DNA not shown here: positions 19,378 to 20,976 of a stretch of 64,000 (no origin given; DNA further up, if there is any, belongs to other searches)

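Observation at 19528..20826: NTPase with Lys-less P-loop fused to a C-terminal OmpR-type winged helix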

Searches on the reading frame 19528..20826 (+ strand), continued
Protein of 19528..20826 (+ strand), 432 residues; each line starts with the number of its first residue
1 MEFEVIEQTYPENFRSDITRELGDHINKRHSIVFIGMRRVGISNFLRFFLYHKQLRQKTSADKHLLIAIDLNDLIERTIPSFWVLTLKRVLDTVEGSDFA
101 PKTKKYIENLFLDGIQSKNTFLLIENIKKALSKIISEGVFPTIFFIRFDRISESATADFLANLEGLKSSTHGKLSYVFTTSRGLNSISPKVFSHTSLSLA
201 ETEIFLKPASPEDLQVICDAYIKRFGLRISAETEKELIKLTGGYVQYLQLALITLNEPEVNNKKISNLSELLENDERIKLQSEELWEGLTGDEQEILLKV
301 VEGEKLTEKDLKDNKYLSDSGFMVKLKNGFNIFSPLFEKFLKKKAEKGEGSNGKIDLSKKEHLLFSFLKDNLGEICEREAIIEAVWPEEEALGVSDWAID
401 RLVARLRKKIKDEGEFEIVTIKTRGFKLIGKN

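Call 14: find_related_loci(query=A1, collection=genome_contigs, flank=6000)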
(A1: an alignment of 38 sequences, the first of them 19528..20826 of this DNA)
Query A1 (432 aa) in genome_contigs; peptide patterns used: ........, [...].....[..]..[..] (x = any residue, [..] = any of these).
273 stretches matched a pattern; 201 encode a relative of the query (tblastn E <= 1e-3); the best 80 are kept; 80 distinct loci.
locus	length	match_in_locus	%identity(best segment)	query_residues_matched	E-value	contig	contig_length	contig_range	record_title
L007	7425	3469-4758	74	1-429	0e+0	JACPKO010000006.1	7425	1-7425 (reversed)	MAG: Candidatus Daviesbacteria bacterium isolate NC_groundwater_496_Ag_S-0.1um_39_16 S35_SO-1_scaffold_3152, whole genom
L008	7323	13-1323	73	1-429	0e+0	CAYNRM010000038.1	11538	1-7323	MAG TPA_asm: uncultured Gammaproteobacteria bacterium isolate SRP128246_co1_67 genome assembly, contig: NODE_13645_lengt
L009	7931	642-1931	72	1-429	0e+0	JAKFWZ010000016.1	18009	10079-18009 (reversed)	MAG: Candidatus Daviesbacteria bacterium isolate ND2_Bin_11 ND2_0000347, whole genome shotgun sequence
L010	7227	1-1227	73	26-432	0e+0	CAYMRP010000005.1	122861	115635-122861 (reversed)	MAG TPA_asm: uncultured Gammaproteobacteria bacterium isolate SRP286056_co1_76 genome assembly, contig: NODE_107_length_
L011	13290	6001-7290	53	1-429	4e-143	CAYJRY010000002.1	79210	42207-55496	MAG TPA_asm: uncultured Gammaproteobacteria bacterium isolate ERP125453_co1_466 genome assembly, contig: NODE_166_length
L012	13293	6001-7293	54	1-429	4e-142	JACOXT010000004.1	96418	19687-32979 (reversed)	MAG: Candidatus Levyibacteriota bacterium isolate NC_groundwater_160_Ag_S-0.1um_36_20 S4_GD2017_2_S1_scaffold_232, whole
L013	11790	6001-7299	50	1-429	2e-140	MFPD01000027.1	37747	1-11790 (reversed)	MAG: Candidatus Levybacteria bacterium RIFCSPLOWO2_02_FULL_37_18 rifcsplowo2_02_scaffold_847, whole genome shotgun seque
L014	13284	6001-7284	51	4-430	5e-140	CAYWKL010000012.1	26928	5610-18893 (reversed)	MAG TPA_asm: uncultured Gammaproteobacteria bacterium isolate binchicken_co38_1283 genome assembly, contig: NODE_3711_le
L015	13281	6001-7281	52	1-429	6e-140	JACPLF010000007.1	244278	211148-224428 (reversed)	MAG: Candidatus Levyibacteriota bacterium isolate NC_groundwater_514_Ag_S-0.1um_37_12 S35_SO-1_scaffold_285247, whole ge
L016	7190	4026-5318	52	1-429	2e-139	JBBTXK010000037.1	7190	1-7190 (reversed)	MAG: Patescibacteria group bacterium isolate H51-bin196_1 H51_bin196_1_000000000037, whole genome shotgun sequence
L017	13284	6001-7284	50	5-430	1e-138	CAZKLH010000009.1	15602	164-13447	MAG TPA_asm: uncultured Gammaproteobacteria bacterium isolate SRP200132_co1_753 genome assembly, contig: NODE_6596_lengt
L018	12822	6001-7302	50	1-432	1e-138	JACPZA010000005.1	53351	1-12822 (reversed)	MAG: Candidatus Daviesbacteria bacterium isolate NC_groundwater_877_Pr1_S2p5_34_16 Montesol18_S2p5_coassembly_scaffold_1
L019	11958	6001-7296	50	1-428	5e-138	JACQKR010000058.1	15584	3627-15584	MAG: Candidatus Levyibacteriota bacterium isolate NC_groundwater_1182_Ag_S-0.1um_43_56 S_p1_S3_coassembly_k141_2157604,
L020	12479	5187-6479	51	1-429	7e-138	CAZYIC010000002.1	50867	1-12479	MAG TPA_asm: uncultured Gammaproteobacteria bacterium isolate binchicken_co38_456 genome assembly, contig: NODE_1494_len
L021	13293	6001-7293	50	1-429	1e-137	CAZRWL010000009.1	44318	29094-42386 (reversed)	MAG TPA_asm: uncultured Gammaproteobacteria bacterium isolate SRP269290_co1_1073 genome assembly, contig: NODE_861_lengt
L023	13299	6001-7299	50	1-430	1e-135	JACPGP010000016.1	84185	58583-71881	MAG: Candidatus Levyibacteriota bacterium isolate NC_groundwater_391_Ag_B-0.1um_40_33 GD18-4_B1_scaffold_390764, whole g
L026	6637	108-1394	51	1-431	1e-134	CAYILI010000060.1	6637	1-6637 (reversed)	MAG TPA_asm: uncultured Gammaproteobacteria bacterium isolate ERP119705_co22_367 genome assembly, contig: NODE_8785_leng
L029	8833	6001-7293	49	1-430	1e-133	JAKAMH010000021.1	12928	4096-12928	MAG: bacterium isolate WY5.bin164 NODE_8243_length_12928_cov_1.134052, whole genome shotgun sequence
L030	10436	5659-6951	49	1-429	2e-133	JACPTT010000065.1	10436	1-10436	MAG: Candidatus Levyibacteriota bacterium isolate NC_groundwater_739_Ag_S-0.65um_41_9 S37_SO-6_scaffold_499809, whole ge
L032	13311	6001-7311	47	1-430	3e-133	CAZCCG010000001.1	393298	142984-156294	MAG TPA_asm: uncultured Gammaproteobacteria bacterium isolate SRP200132_co1_33 genome assembly, contig: NODE_10_length_3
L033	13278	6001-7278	50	5-430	3e-133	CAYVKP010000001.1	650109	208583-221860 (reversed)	MAG TPA_asm: uncultured Gammaproteobacteria bacterium isolate SRP200132_co1_547 genome assembly, contig: NODE_2_length_6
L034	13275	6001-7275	50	1-429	3e-132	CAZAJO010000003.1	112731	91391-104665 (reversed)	MAG TPA_asm: uncultured Gammaproteobacteria bacterium isolate SRP342105_co1_429 genome assembly, contig: NODE_203_length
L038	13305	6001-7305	48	1-432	1e-131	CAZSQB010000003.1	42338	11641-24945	MAG TPA_asm: uncultured Gammaproteobacteria bacterium isolate SRP269290_co3_983 genome assembly, contig: NODE_731_length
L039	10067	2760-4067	50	1-431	2e-131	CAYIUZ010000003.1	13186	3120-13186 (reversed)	MAG TPA_asm: uncultured Gammaproteobacteria bacterium isolate ERP119705_co5_457 genome assembly, contig: NODE_5916_lengt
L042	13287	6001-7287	52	1-431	2e-130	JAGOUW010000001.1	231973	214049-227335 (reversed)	MAG: Candidatus Levyibacteriota bacterium isolate Gw_Eff_bin_531 Gw_Eff_33_length_231973_cov_10.085716, whole genome sho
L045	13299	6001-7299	48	1-431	1e-130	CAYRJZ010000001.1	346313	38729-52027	MAG TPA_asm: uncultured Gammaproteobacteria bacterium isolate SRP170004_co1_576 genome assembly, contig: NODE_25_length_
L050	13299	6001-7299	49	1-430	4e-129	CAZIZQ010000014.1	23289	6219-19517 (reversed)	MAG TPA_asm: uncultured Gammaproteobacteria bacterium isolate binchicken_co251_1011 genome assembly, contig: NODE_2987_l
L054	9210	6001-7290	48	1-428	8e-129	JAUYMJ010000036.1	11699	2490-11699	MAG: bacterium isolate C24_metabat.bin.81 C24_k141_1040749, whole genome shotgun sequence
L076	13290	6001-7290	49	1-431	2e-125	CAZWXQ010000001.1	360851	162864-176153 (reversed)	MAG TPA_asm: uncultured Gammaproteobacteria bacterium isolate SRP292972_co3_100 genome assembly, contig: NODE_31_length_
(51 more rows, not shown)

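Call 15: predict_structure(alignment_id=A1)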
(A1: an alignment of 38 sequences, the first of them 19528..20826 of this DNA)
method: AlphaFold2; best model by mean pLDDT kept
length: 432 residues; sequences in the alignment: 38
mean_pLDDT: 80.9   pTM: 0.76
mean pLDDT of the five models: 80.9, 78.9, 77.7, 73.8, 73.0
residues with pLDDT >= 90: 111; 70-90: 237; 50-70: 67; < 50: 17
segments of 3 or more residues with pLDDT < 50: 1-3, 349-354, 390-393
pLDDT, mean of each block of 10 residues (from residue 1): 69 88 87 72 81 67 81 76 92 91 96 88 95 94 84 67 88 87 63 54 79 90 84 91 88 77 68 86 84 92 91 87 87 93 71 57 88 84 67 59 80 78 79 65
secondary structure, 60 per line:
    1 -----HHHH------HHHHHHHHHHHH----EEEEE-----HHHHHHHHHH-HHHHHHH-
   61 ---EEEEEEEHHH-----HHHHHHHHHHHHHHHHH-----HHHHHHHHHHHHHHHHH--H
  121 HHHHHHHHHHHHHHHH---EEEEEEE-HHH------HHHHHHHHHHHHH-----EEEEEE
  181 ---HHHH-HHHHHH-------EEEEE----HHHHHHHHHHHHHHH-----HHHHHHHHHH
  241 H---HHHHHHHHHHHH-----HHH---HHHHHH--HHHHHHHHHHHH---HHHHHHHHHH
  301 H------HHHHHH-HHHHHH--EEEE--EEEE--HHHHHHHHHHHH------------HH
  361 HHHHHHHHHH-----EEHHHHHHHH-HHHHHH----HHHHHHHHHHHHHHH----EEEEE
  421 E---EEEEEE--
elements in order: H6-9 H16-27 E32-36 H42-51 H53-59 E64-70 H79-95 H101-117 H120-136 E140-146 H157-169 E175-180 H184-187 H189-194 E202-206 H211-225 H231-241 H245-256 H268-273 H276-287 H291-301 H308-313 H315-320 E323-326 E329-332 H335-346 H359-370 H378-385 H387-392 H397-411 E416-421 E425-430
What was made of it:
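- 19528..20826 (+): ORF, 432 aa: degenerate STAND/AAA+ module plus OmpR-type wHTH regulator. AF2 model with pLDDT 80.9 and pTM 0.76 (call 15).
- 20158..20295 (+): Helical lid domain (aa 211-256), including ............. AF2 helices 211-225, 231-241 and 245-256 (call 15).
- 20353..20523 (+): Internal winged-helix domain of the NOD (aa 276-332). AF2 helices 276-287, 291-301, 308-313 and 315-320, then a hairpin at 323-326 / 329-332 (call 15).
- On OmpR/PhoB wHTH (Pfam Trans_reg_C, PF00486): AF2 helices 359-370, 378-385 and 397-411; strands 416-421 and 425-430 (call 15).
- On STAND NTPase (nSTAND1 / AAA_35-like clade): AF2 topology (call 15).
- Checked: The 'Walker B-like hhhhDLND' (aa 65-73) is strand beta2 in the AlphaFold model (strand 64-70; call 15).
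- AF2 model with pLDDT 80.9 and beta1-P-loop-alpha1-beta2...beta3-beta4-beta5 topology (call 15).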

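Call 18: fold_search(model_id=the predicted structure, library=pdb)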
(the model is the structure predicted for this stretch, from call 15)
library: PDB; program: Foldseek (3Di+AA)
matches with E <= 10: 985; with E <= 0.001: 36
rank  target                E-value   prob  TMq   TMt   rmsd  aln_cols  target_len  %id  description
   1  2qen                  1.3e-06  1.00  0.43  0.51   7.8       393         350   18  The walker-type atpase paby2304 of pyrococcus abyssi (released 2008-07-01)
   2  2qby_A                3.9e-06  1.00  0.43  0.50  12.3       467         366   14  Crystal structure of a heterodimer of Cdc6/Orc1 initiators bound to origin DNA (from S. solfataricus) (released 2007-09-11)
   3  1w5t_A                6.0e-06  1.00  0.40  0.43   9.7       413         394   10  Structure of the Aeropyrum Pernix ORC2 protein (ADPNP-ADP complexes) (released 2004-10-05)
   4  5zr1_A                1.2e-05  1.00  0.35  0.31  19.0       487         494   12  Saccharomyces Cerevisiae Origin Recognition Complex Bound to a 72-bp Origin DNA containing ACS and B1 element (released 2018-07-11)
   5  1w5t_C                2.0e-05  1.00  0.39  0.42  14.6       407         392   12  Structure of the Aeropyrum Pernix ORC2 protein (ADPNP-ADP complexes) (released 2004-10-05)
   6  1w5s_A                3.5e-05  1.00  0.36  0.39  17.1       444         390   11  Structure of the Aeropyrum Pernix ORC2 protein (ADP form) (released 2004-10-05)
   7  8bob_C                3.9e-05  1.00  0.33  0.34  16.8       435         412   13  Structural basis for negative regulation of the maltose system (released 2023-10-18)
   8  7jk6_D                4.2e-05  1.00  0.31  0.31  17.4       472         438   13  Structure of Drosophila ORC in the active conformation (released 2020-09-09)
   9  7tjh_D                5.2e-05  1.00  0.36  0.36  17.3       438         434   12  S. cerevisiae ORC bound to 84 bp ARS1 DNA and Cdc6 (state 1) with flexible Orc6 N-terminal domain (released 2022-10-05)
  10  2fna_A                6.0e-05  1.00  0.40  0.47   8.1       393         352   14  Crystal structure of an archaeal aaa+ atpase (sso1545) from sulfolobus solfataricus p2 at 2.00 A resolution (released 2006-02-07)
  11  7tjj_D                6.3e-05  1.00  0.36  0.35  18.2       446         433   12  S. cerevisiae ORC bound to 84 bp ARS1 DNA and Cdc6 (state 1) with docked Orc6 N-terminal domain (released 2022-10-05)
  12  5zr1_D                7.6e-05  1.00  0.38  0.38  14.6       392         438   13  Saccharomyces Cerevisiae Origin Recognition Complex Bound to a 72-bp Origin DNA containing ACS and B1 element (released 2018-07-11)
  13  7tjf_A                8.8e-05  1.00  0.38  0.35  18.3       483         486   11  S. cerevisiae ORC bound to 84 bp ARS1 DNA (released 2023-01-18)
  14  7jgr_A                1.0e-04  1.00  0.38  0.40  15.7       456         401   12  Structure of Drosophila ORC bound to DNA (84 bp) and Cdc6 (released 2020-09-09)
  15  7jpq_E                1.0e-04  1.00  0.32  0.33  18.6       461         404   13  ORC-O2-5: Human Origin Recognition Complex (ORC) with subunits 2,3,4,5 (released 2020-09-02)
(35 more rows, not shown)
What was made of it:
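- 20353..20523 (+): Matches the Orc/PAB2304-type fold (call 18).
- On Two-component response regulator (OmpR subfamily): The N-terminus folds as AAA+/STAND (call 18).
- Closest known: STAND-type transcription activators MalT/LAL and SARP/AfsR. Same: MalT is a Foldseek hit (8bob; call 18).
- Closest known: Archaeal ATPase_2 proteins PAB2304 / SSO1545 and Orc1/Cdc6. Same: These are the best structural matches for the NBD-lid-WH module (2qen E 1.3e-6, 2qby, 1w5t, 2fna; call 18).
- Foldseek best hits are PAB2304, Orc1/Cdc6, MalT and Apaf-1 (call 18). Orc1/Cdc6 structures are among the best fold matches (call 18), and phased repeats lie upstream of the gene itself.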

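Call 19: search_protein_families(library=pfam, alignment_id=A1, max_evalue=1)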
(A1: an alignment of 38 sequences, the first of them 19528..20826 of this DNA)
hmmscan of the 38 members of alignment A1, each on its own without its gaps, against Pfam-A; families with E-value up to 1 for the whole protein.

A. member 1, window:19528-20826:+ (432 aa): 1 family
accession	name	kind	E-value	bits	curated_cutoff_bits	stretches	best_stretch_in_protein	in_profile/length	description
PF00486.34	Trans_reg_C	-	2e-13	50.7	26.2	1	354-428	3-77/77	Transcriptional regulatory protein, C terminal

B. families by the number of members that match (of 38 scanned): 31 families (the first 25 are shown)
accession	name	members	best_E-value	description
PF00486.34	Trans_reg_C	38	1.1e-15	Transcriptional regulatory protein, C terminal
PF13173.12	AAA_14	8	0.01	AAA domain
PF08312.17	cwf21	5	0.12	cwf21 domain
PF14516.12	AAA_35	4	2.5e-06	AAA-like domain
PF17442.7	U62_UL91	3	0.0088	Functional domain of U62 and UL91 proteins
PF05193.26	Peptidase_M16_C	3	0.012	Peptidase M16 inactive domain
PF12592.13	ATPase_RavA_C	3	0.024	ATPase, RavA, C-terminal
PF00191.25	Annexin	3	0.085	Annexin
PF16873.10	AbiGii_2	1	0.0083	Putative abortive phage resistance protein AbiGii toxin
PF23042.1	KOW1_SPT5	1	0.011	Transcription elongation factor SPT5, KOW1 domain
PF05952.17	ComX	1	0.025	Bacillus competence pheromone ComX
PF17068.10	RRG8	1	0.027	Required for respiratory growth protein 8 mitochondrial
PF16454.10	PI3K_P85_iSH2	1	0.035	Phosphatidylinositol 3-kinase regulatory subunit P85 inter-SH2 domain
PF24546.1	Ig_TPPC8_4th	1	0.036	TPPC8 fourth Ig-like domain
PF01309.23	EAV_GS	1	0.053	Equine arteritis virus small envelope glycoprotein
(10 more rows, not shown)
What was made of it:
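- On OmpR/PhoB wHTH (Pfam Trans_reg_C, PF00486): All 38 aligned homologues match (call 19).
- On STAND NTPase (nSTAND1 / AAA_35-like clade): AAA_35 is hit by 4 of 38 homologues, best E 2.5e-6 (call 19).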

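Call 20: search_solved_structures(query=A1, max_evalue=10, show_alignments=0)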
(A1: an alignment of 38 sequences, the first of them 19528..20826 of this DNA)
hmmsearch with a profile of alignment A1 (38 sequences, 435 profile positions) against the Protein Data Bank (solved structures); distinct sequences matched with E-value up to 10: 50.
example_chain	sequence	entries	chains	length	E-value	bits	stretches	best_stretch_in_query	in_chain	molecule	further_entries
6iju_A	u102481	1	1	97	3.4e-08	36.2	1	349-430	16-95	DNA-binding response regulator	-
6kyx_A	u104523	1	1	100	3.7e-08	36.1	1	349-430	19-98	DNA-binding response regulator ArlR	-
6is4_A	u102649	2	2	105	4.2e-08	35.9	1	349-430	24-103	Response regulator ArlR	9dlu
2zxj_A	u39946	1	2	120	1.8e-07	33.9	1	351-431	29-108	Transcriptional regulatory protein walR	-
3rjp_A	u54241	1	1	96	1.8e-07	33.8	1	345-431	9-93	CovR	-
2d1v_A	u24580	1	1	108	1.3e-06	31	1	352-431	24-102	Transcriptional regulatory protein yycF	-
8hml_A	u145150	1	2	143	4e-06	29.4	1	349-433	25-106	DNA-binding response OmpR family regulator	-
5za3_A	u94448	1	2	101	4.5e-06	29.2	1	351-431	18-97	DNA-binding response regulator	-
2hwv_A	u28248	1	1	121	6.9e-06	28.6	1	352-429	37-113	DNA-binding response regulator VicR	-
8uvx_B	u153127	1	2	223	9.5e-06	28.2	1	347-431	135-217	DNA-binding response regulator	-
8uuz_A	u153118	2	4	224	9.6e-06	28.1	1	347-431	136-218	DNA-binding response regulator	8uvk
4uht_A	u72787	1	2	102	1.4e-05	27.6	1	351-434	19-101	TRANSCRIPTIONAL REGULATORY PROTEIN CPXR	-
8hig_A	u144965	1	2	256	1.6e-05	27.4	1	350-433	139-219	DNA-binding response OmpR family regulator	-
6cqg_A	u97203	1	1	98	1.7e-05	27.3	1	352-430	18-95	DNA-binding response regulator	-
8b4c_D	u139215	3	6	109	2.8e-05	26.6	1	346-433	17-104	Cholera toxin transcriptional activator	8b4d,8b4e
2qen_A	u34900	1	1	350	0.033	16.5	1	15-53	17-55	WALKER-TYPE ATPASE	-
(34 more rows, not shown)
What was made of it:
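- Closest known: Archaeal ATPase_2 proteins PAB2304 / SSO1545 and Orc1/Cdc6. Same: There is a weak sequence hit at the P-loop (call 20).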
